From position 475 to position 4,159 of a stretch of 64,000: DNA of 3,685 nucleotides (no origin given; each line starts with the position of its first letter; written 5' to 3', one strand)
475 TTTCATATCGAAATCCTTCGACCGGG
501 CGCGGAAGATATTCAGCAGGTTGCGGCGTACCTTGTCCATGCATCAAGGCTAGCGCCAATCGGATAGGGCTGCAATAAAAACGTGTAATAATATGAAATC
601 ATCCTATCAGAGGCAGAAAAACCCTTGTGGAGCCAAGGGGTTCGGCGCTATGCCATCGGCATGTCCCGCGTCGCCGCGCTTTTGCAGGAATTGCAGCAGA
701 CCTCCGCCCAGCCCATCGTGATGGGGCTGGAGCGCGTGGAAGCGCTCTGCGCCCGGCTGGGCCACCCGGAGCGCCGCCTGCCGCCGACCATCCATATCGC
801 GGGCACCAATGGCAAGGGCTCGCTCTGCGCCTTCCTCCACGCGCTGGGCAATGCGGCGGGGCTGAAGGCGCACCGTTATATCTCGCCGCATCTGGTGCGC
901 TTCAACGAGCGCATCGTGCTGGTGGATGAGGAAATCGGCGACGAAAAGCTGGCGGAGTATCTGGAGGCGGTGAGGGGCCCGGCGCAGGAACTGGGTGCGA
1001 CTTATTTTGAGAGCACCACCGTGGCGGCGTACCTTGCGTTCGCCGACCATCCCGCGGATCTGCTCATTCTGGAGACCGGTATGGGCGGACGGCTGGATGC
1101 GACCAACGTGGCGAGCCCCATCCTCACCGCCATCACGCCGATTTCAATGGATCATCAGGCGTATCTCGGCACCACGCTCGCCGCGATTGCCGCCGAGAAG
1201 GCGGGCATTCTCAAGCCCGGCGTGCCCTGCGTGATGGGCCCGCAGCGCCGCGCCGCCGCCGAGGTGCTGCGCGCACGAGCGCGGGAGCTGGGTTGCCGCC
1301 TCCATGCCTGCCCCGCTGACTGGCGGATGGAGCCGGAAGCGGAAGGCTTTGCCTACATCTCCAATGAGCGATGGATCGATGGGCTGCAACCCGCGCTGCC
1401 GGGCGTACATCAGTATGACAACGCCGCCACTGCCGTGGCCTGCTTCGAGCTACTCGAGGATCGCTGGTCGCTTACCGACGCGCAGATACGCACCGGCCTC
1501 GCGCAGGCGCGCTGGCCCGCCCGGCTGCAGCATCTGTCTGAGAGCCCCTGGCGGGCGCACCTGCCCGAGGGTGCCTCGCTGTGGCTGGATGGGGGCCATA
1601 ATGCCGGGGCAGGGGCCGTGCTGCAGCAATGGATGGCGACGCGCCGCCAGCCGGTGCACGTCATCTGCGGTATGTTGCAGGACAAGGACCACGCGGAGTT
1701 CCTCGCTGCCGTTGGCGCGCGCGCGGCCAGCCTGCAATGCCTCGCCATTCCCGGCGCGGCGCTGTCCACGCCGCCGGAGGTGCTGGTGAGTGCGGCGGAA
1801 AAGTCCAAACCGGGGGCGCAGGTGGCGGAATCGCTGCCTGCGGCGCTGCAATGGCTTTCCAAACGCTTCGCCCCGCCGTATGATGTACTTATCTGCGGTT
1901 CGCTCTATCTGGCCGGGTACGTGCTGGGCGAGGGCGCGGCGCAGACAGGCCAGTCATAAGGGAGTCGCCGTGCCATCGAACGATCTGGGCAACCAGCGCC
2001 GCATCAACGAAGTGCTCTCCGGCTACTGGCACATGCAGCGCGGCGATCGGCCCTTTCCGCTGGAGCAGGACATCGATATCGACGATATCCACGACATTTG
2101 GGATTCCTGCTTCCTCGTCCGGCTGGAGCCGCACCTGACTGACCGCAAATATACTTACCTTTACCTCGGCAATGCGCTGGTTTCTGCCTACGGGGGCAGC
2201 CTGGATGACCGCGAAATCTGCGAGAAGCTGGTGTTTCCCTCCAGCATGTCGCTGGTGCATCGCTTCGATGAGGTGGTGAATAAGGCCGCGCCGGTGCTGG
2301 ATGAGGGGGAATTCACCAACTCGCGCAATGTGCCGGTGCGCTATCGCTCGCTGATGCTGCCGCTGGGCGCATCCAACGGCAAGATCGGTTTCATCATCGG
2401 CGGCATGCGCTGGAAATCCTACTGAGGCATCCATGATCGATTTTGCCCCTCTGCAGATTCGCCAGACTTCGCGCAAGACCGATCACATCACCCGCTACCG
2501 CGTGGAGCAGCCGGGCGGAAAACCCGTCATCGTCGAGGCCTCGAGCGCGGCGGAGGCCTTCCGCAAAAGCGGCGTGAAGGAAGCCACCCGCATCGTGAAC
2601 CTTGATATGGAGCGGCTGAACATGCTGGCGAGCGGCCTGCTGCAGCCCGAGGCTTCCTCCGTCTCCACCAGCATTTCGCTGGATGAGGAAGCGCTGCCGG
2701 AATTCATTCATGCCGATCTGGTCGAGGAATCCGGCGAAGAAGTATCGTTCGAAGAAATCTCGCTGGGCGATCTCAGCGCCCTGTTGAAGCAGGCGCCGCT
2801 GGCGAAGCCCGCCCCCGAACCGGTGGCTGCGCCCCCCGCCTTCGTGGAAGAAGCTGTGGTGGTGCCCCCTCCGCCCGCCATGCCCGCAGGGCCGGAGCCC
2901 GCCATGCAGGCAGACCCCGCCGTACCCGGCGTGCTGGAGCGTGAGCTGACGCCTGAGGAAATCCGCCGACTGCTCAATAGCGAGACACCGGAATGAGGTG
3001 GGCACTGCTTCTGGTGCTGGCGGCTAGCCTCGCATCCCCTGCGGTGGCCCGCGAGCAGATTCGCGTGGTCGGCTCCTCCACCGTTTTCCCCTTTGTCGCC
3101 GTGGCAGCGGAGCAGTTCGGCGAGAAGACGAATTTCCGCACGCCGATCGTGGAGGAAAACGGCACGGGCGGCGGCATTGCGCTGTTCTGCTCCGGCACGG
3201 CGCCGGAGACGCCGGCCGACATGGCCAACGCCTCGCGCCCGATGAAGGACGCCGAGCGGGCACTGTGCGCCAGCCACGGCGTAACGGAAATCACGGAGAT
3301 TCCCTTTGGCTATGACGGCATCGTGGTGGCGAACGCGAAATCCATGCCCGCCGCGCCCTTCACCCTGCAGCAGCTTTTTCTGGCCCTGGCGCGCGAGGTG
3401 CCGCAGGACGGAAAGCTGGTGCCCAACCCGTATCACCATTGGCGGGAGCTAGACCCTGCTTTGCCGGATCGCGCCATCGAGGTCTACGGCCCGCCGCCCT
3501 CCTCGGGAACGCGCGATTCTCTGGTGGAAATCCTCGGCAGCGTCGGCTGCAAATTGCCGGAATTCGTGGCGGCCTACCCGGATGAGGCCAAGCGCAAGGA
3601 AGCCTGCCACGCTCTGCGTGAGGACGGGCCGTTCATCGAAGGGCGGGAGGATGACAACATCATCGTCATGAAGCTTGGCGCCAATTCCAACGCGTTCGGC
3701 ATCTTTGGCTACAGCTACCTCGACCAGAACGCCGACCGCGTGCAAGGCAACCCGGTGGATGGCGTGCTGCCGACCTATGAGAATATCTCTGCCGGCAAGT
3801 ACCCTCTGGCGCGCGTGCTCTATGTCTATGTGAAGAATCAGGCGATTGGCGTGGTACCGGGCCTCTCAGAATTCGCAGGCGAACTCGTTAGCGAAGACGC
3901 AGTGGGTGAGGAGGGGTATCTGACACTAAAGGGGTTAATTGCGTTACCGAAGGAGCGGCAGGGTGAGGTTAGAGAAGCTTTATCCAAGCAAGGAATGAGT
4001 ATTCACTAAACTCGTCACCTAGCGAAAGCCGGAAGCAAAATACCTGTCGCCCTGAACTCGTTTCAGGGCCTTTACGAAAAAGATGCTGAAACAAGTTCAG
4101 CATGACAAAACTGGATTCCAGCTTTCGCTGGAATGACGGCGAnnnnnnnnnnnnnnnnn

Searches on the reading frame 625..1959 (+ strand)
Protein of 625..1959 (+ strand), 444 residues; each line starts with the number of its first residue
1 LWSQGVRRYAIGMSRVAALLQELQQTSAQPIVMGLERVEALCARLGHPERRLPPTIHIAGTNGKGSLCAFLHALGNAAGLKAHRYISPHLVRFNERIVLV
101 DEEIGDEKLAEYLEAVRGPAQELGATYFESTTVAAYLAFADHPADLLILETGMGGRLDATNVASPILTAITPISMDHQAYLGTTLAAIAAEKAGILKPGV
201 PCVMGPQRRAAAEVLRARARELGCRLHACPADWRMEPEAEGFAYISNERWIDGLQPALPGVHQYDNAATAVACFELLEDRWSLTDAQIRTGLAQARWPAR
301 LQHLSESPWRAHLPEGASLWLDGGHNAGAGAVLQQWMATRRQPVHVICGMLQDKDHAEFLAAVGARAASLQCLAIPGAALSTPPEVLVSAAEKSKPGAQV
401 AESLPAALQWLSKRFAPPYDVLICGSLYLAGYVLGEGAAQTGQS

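Call 45: search_protein_families(library=pfam, proteins=[window:625-1959:+], max_evalue=0.00001)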
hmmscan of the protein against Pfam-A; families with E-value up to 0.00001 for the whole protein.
window:625-1959:+ (444 aa): 2 families
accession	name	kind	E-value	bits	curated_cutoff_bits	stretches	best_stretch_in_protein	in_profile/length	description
PF02875.26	Mur_ligase_C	-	8.6e-07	30.3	28.4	1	316-426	11-126/127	Mur ligase, glutamate ligase domain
PF08245.18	Mur_ligase_M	-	9.7e-06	26.1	24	0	58-273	1-199/200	Mur ligase middle domain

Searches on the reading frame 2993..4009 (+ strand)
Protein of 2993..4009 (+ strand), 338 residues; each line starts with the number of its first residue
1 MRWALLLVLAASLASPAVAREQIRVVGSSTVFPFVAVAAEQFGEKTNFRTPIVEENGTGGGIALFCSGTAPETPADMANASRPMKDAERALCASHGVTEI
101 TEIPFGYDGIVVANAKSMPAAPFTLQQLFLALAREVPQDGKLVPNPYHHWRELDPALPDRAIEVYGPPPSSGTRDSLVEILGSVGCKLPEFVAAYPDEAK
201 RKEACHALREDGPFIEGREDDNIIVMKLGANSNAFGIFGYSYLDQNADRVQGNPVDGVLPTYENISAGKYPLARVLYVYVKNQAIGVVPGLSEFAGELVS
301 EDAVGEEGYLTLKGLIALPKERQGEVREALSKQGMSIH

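Call 45: search_protein_families(library=pfam, proteins=[window:2993-4009:+], max_evalue=0.00001)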
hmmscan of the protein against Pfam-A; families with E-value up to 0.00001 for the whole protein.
window:2993-4009:+ (338 aa): 1 family
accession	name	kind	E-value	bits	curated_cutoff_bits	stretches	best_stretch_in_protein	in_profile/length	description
PF12849.12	PBP_like_2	-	1.5e-41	143.4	27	1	19-301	8-266/267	PBP superfamily domain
